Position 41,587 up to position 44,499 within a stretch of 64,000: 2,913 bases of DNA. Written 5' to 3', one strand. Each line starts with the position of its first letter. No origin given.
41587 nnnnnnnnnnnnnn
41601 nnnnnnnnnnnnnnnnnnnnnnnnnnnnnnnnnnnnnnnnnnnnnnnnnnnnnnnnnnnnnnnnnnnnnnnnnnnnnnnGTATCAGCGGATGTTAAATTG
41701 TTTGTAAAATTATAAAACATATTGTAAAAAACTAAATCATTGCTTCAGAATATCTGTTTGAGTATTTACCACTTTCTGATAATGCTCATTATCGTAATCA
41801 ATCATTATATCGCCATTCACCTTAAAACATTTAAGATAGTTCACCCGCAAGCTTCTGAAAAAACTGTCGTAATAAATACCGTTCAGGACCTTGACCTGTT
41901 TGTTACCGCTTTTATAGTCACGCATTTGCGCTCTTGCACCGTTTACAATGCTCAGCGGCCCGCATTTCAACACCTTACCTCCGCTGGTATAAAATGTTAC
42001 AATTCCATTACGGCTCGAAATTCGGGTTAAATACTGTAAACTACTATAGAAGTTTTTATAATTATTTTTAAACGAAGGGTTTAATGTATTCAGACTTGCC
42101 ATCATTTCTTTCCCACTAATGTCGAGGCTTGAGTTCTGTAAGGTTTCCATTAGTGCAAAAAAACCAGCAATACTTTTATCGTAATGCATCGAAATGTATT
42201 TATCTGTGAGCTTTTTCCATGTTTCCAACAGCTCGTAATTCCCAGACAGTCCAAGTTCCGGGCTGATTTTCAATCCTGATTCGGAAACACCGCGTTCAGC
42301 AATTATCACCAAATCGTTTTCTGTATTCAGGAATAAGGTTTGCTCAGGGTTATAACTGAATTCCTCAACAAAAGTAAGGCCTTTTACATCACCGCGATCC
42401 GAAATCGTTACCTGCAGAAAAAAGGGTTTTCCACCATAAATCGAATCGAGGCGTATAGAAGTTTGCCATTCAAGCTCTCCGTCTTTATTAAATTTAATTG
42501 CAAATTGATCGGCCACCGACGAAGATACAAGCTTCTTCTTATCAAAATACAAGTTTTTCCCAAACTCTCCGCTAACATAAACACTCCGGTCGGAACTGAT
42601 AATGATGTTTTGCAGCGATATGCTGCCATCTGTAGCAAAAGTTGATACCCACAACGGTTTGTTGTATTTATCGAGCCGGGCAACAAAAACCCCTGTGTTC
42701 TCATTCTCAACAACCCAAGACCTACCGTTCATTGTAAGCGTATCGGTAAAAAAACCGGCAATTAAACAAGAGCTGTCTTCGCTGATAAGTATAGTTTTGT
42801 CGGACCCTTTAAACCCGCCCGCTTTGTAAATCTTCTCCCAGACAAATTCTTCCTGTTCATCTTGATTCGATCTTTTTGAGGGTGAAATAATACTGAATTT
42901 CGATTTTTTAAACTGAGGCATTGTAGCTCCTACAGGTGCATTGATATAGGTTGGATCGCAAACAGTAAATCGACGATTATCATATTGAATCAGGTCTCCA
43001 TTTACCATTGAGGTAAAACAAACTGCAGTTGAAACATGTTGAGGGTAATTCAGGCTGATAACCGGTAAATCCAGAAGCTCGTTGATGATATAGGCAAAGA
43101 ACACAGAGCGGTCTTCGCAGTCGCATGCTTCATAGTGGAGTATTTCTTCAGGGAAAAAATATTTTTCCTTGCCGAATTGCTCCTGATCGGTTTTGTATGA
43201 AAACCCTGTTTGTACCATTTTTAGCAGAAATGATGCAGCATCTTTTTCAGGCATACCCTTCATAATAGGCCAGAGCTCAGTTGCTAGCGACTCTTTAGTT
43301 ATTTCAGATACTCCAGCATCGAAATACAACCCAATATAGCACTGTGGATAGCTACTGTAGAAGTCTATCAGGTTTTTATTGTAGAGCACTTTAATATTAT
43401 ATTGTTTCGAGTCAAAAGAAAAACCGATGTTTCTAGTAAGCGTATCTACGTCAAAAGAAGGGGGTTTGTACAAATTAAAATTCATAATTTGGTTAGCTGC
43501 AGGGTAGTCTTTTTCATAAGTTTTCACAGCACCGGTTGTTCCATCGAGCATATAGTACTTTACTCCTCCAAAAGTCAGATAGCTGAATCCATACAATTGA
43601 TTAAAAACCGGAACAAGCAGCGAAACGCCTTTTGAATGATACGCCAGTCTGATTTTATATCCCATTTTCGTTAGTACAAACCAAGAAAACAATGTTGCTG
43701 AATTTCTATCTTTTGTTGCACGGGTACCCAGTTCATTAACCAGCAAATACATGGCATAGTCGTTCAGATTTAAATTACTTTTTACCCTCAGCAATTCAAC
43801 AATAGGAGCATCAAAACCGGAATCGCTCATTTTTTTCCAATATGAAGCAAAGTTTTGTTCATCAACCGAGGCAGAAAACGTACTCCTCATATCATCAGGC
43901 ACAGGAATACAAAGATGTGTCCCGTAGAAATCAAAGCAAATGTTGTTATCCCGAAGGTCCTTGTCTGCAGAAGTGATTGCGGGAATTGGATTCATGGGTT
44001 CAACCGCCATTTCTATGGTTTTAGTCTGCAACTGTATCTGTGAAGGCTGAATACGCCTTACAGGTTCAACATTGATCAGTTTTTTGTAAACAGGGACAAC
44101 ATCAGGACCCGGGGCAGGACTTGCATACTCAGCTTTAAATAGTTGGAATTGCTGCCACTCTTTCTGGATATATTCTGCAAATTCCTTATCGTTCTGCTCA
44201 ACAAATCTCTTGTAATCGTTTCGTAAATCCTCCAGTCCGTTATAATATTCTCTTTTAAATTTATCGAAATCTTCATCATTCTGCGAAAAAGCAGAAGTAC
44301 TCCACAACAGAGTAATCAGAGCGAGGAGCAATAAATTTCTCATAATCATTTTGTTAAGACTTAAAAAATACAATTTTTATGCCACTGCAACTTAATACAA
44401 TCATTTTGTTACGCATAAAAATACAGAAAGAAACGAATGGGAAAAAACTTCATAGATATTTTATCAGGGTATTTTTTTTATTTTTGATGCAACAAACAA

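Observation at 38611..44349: Tight four-gene envelope operon of unknown function: transglutaminase-like secreted protein, TPR/CsgG-like lipoprotein, LPP20-like lipoprotein and a small MTH1187-like protein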

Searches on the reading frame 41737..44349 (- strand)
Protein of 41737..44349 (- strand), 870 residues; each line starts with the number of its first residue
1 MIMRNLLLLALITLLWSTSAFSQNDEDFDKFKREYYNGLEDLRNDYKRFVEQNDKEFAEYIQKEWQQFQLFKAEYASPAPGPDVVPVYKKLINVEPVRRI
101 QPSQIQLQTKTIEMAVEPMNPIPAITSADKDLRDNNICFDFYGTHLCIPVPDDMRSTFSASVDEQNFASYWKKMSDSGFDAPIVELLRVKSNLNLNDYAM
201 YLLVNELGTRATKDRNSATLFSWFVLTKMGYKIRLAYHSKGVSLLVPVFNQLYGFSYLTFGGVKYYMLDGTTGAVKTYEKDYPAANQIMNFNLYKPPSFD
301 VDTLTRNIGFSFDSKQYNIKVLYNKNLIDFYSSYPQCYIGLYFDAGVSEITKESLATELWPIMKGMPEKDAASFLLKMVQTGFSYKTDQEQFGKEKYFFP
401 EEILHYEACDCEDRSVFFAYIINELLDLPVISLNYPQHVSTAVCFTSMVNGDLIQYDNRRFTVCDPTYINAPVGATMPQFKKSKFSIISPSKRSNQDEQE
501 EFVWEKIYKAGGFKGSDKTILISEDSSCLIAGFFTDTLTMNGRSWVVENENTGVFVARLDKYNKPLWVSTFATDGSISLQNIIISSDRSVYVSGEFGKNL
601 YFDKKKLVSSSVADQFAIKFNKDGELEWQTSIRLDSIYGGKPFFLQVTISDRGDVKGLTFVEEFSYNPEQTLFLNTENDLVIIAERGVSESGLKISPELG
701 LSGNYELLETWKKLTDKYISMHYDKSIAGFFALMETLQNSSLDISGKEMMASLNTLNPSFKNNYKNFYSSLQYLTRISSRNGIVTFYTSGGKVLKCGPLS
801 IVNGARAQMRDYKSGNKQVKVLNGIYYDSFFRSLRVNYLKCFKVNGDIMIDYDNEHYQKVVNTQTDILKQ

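Call 4: search_protein_families(library=pfam, proteins=[window:41737-44349:-], max_evalue=1)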
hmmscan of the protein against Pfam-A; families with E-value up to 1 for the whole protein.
window:41737-44349:- (870 aa): 1 family
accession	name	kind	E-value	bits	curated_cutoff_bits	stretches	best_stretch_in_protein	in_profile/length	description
PF24205.1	Antiholin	-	0.074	13.3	27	1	2-67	2-65/96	T4-like virus antiholin family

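Call 5: search_protein_families(library=ncbifam, proteins=[window:41737-44349:-], max_evalue=1)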
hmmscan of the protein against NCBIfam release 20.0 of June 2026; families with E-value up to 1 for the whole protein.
window:41737-44349:- (870 aa): 0 families

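Call 6: search_solved_structures(query=window:41737-44349:-, max_evalue=10)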
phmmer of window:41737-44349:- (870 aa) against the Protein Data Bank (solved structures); distinct sequences matched with E-value up to 10: 1.
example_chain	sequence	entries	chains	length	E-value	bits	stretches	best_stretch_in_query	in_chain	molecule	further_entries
6l7q_A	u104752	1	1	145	1.9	9.6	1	747-810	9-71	hypothetical protein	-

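Call 11: find_homologous_proteins(query=window:41737-44349:-)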
Query window:41737-44349:- (870 aa): 1559 proteins with E <= 0.001 among 8000 candidates; the best 120 are listed.
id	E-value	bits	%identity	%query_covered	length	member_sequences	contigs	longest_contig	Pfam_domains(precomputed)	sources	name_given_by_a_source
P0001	0.0e+0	1989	100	100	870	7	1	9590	-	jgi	-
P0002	0.0e+0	1404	68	98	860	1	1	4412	-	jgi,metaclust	metaclust:\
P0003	0.0e+0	1061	53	99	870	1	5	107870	-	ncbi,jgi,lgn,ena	-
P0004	0.0e+0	1055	52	100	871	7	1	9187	-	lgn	-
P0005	2.2e-218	746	53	70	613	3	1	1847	-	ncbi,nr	ncbi:MAG: hypothetical protein GX879_03980, partial [Bacteroidales bacterium]|nr:hypothetical protei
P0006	1.6e-188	647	35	99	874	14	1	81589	-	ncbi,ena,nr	ncbi:MAG TPA: hypothetical protein PLO05_00510 [Bacteroidales bacterium]|nr:hypothetical protein [Ba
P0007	2.0e-186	640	52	60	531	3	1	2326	-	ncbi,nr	ncbi:MAG TPA: hypothetical protein PLM49_03750, partial [Bacteroidales bacterium]|nr:hypothetical pr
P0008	5.1e-169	582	36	100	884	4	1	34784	-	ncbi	-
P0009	7.0e-169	582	35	99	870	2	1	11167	-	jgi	-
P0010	5.7e-168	579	35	100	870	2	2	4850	-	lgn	-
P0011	4.2e-167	576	35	98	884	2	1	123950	-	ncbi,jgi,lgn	-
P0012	1.0e-166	575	35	99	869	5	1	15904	-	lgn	-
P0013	3.3e-166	573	35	100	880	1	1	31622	-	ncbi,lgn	-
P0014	9.7e-165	568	35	99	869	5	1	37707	-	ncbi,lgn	-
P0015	1.7e-164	567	35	99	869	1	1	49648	-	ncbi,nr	ncbi:MAG: hypothetical protein PHW82_01175 [Bacteroidales bacterium]|nr:hypothetical protein [Bacter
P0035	2.1e-156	541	34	100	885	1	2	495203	PF06739.18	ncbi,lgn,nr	ncbi:MAG: hypothetical protein K9G76_01760 [Bacteroidales bacterium]|nr:hypothetical protein [Bacter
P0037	2.7e-156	540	35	99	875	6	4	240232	-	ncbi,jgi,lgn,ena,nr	ncbi:MAG TPA: hypothetical protein DD653_09695 [Marinilabiliales bacterium]|jgi:hypothetical protein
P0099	2.0e-136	474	31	97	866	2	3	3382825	-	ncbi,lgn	ncbi:hypothetical protein MASR2M117_01960 [Paludibacter sp.]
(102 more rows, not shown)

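Call 12: find_encoding_contigs(protein=P0099, flank=8000, max_places=2)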
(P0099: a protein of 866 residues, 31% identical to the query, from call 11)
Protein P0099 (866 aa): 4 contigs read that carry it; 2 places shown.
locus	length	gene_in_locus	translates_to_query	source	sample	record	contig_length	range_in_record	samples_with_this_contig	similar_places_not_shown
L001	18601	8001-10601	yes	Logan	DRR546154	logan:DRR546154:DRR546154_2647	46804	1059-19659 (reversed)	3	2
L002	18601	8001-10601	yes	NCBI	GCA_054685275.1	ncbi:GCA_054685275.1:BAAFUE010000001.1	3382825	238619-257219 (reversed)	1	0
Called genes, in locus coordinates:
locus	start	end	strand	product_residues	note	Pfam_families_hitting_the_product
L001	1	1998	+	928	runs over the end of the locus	PF00133:tRNA-synt_1, PF09334:tRNA-synt_1g, PF13603:tRNA-synt_1_2, PF00133:tRNA-synt_1 (weak), PF08264:Anticodon_1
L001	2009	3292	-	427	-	-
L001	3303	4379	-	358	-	-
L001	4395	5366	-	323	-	PF19672:DUF6175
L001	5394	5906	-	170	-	-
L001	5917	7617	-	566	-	-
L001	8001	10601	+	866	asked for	-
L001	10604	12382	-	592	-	PF04551:GcpE, PF26540:GcpE_C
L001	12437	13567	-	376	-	-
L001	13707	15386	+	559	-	PF00916:Sulfate_transp, PF16983:MFS_MOT1 (weak), PF01740:STAS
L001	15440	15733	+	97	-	-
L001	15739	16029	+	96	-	PF05164:ZapA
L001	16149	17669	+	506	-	PF12072:RNase_Y_N, PF00013:KH_1 (weak), PF08668:HDOD (faint), PF01966:HD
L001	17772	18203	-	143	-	PF10387:DUF2442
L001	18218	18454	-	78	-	PF13711:DUF4160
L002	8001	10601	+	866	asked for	-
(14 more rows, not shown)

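Call 13: find_encoding_contigs(protein=P0037, flank=8000, max_places=2)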
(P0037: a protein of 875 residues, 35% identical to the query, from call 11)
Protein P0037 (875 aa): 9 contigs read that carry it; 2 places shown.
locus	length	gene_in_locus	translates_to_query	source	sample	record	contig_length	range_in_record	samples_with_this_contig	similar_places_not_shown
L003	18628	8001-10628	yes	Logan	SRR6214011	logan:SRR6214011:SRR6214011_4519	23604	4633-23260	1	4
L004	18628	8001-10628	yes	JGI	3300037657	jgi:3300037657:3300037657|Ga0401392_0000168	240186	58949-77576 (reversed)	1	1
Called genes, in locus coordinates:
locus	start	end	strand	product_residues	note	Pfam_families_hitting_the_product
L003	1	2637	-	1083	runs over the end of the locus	PF00580:UvrD-helicase, PF13245:AAA_19 (faint), PF13361:UvrD_C (weak), PF13538:UvrD_C_2 (faint)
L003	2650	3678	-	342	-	PF06144:DNA_pol3_delta, PF21694:DNA_pol3_delta_C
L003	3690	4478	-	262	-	PF01048:PNP_UDP_1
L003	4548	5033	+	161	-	PF13588:HSDR_N_2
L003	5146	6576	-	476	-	PF00929:RNase_T, PF13482:RNase_H_2 (weak), PF21762:DEDDh_C (faint), PF01541:GIY-YIG, PF27096:UvrC_M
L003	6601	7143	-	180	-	PF14512:TM1586_NiRdase (faint), PF00881:Nitroreductase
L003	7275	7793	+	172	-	PF14902:DUF4494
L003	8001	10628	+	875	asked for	-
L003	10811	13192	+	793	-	PF13620:CarboxypepD_reg, PF13715:CarbopepD_reg_2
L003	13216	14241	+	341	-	PF06580:His_kinase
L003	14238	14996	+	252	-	PF00072:Response_reg, PF04397:LytTR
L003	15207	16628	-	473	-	PF00245:Alk_phosphatase, PF01676:Metalloenzyme (weak)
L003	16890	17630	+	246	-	PF00106:adh_short, PF08659:KR (weak), PF13561:adh_short_C2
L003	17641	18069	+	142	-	-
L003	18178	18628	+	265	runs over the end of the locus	?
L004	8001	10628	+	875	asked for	-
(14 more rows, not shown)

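Call 14: find_encoding_contigs(protein=P0003, flank=8000, max_places=1)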
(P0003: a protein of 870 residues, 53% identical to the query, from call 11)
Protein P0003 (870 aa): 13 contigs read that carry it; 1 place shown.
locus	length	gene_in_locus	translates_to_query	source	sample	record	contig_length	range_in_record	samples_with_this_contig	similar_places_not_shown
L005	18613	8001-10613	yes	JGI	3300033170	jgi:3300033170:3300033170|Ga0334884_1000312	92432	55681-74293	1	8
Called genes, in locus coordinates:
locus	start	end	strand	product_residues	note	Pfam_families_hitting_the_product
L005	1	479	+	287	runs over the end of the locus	PF17827:PrmC_N, PF03602:Cons_hypoth95 (weak), PF01209:Ubie_methyltran (weak), PF05175:MTS, PF06325:PrmA, PF13649:Methyltransf_25, PF13847:Methyltransf_31, PF08241:Methyltransf_11, +2 more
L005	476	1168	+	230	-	-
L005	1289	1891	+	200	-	PF02577:BFN_dom, PF02151:UVR (weak)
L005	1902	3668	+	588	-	PF01773:Nucleos_tra2_N, PF07670:Gate, PF07662:Nucleos_tra2_C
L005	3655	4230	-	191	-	PF07661:MORN_2 (faint)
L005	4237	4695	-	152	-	-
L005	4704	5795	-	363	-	PF28590:Lipid_A_deac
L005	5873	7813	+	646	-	PF13374:TPR_10 (faint), PF13424:TPR_12 (weak), PF00515:TPR_1 (faint), PF07719:TPR_2 (faint), PF13176:TPR_7 (faint), PF13181:TPR_8 (faint), PF13424:TPR_12, PF07228:SpoIIE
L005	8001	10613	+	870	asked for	-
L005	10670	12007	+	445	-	-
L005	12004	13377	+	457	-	PF02169:LPP20 (weak)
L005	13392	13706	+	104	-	PF01910:Thiamine_BP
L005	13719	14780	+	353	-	PF00793:DAHP_synth_1, PF01817:CM_2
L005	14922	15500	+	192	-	-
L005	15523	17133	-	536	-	PF03577:Peptidase_C69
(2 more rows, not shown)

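Call 15: find_encoding_contigs(protein=P0035, flank=8000, max_places=1)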
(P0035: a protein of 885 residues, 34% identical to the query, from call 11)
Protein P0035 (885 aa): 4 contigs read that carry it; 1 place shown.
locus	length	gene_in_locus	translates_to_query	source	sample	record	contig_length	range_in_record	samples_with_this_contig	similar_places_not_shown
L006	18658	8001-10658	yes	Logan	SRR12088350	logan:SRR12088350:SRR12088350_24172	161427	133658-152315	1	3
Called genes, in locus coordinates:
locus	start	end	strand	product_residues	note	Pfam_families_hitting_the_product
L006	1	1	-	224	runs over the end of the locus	PF00719:Pyrophosphatase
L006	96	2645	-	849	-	PF23211:LRR_LRWD1 (faint), PF25019:LRR_R13L1-DRL21 (faint), PF13855:LRR_8 (faint), PF23952:LRR_EndoS (faint), PF25013:LRR_Zer-1 (faint), PF12799:LRR_4, PF23598:LRR_14 (weak)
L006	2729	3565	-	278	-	-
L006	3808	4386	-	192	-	-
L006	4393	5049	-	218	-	-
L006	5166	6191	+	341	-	PF04055:Radical_SAM, PF16199:Radical_SAM_C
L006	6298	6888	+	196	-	-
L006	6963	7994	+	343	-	-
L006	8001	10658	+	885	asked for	PF06739:SBBP (faint)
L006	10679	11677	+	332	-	-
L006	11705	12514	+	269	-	-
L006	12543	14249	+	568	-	PF07705:CARDB (faint), PF00656:Peptidase_C14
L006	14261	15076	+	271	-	-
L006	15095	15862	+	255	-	-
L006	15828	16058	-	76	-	-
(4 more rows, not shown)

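Call 16: find_encoding_contigs(protein=P0006, flank=8000, max_places=1)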
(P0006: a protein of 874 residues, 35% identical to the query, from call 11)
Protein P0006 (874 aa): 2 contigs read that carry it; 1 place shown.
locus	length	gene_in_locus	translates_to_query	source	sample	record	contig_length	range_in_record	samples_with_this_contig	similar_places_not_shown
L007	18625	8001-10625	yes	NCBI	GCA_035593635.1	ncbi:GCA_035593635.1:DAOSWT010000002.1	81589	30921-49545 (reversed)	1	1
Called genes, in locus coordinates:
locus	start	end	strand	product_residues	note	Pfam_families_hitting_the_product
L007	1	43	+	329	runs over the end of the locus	PF00579:tRNA-synt_1b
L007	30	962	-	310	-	PF08331:QueG_DUF1730, PF12838:Fer4_7 (faint), PF14697:Fer4_21 (faint), PF00037:Fer4 (weak), PF12837:Fer4_6 (weak), PF13484:Fer4_16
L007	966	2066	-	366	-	PF21734:10_blade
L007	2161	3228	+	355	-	PF00586:AIRS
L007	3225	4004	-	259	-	PF25084:LbH_EIF2B (faint), PF25087:GMPPB_C, PF00132:Hexapep, PF14602:Hexapep_2 (faint), PF00132:Hexapep, PF13720:Acetyltransf_11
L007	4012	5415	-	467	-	PF03331:LpxC, PF07977:FabA, PF22817:ApeP-like (weak), PF22818:ApeI-like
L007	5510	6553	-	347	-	PF04613:LpxD, PF25084:LbH_EIF2B (weak), PF00132:Hexapep, PF25087:GMPPB_C, PF14602:Hexapep_2 (faint), PF00132:Hexapep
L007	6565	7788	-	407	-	PF01966:HD (weak), PF19276:HD_assoc_2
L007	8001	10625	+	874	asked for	-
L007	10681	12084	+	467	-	-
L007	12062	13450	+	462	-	PF02169:LPP20 (faint)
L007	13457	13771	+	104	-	PF01910:Thiamine_BP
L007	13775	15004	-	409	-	PF00009:GTP_EFTU (faint), PF01926:MMR_HSR1, PF02421:FeoB_N (weak), PF03193:RsgA_GTPase (faint), PF18128:HydF_dimer, PF18133:HydF_tetramer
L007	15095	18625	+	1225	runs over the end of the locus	PF07494:Reg_prop (faint), PF07495:Y_Y_Y, PF00211:Guanylate_cyc, PF01966:HD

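Call 18: search_protein_families(library=pfam, alignment_id=A1, max_evalue=0.1)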
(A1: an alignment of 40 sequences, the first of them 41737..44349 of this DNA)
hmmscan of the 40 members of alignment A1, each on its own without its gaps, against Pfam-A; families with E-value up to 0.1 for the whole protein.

A. member 1, window:41737-44349:- (870 aa): 1 family
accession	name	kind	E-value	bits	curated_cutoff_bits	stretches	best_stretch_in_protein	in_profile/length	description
PF24205.1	Antiholin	-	0.074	13.3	27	0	2-67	2-65/96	T4-like virus antiholin family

B. families by the number of members that match (of 40 scanned): 25 families
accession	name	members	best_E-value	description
PF06739.17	SBBP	14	5.5e-09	Beta-propeller repeat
PF04398.17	DUF538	5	0.026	Protein of unknown function, DUF538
PF04786.17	Baculo_DNA_bind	1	0.00043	ssDNA binding protein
PF09903.14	DUF2130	1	0.0026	Uncharacterized protein conserved in bacteria (DUF2130)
PF04473.18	DUF553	1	0.0041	Transglutaminase-like domain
PF09713.15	A_thal_3526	1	0.0044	Plant protein 1589 of unknown function (A_thal_3526)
PF03938.19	OmpH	1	0.0044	Outer membrane protein (OmpH-like)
PF23009.1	UBC_like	1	0.0055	Ubiquitin conjugating domain-like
PF07494.17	Reg_prop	1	0.0088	Two component regulator propeller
PF07361.16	Cytochrom_B562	1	0.011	Cytochrome b562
PF17164.10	DUF5122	1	0.011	Domain of unknown function (DUF5122) beta-propeller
PF00813.25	FliP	1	0.019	FliP family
PF24739.1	DUF7690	1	0.02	Domain of unknown function (DUF7690)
PF12693.12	GspL_C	1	0.028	GspL periplasmic domain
PF01088.27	Peptidase_C12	1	0.036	Ubiquitin carboxyl-terminal hydrolase, family 1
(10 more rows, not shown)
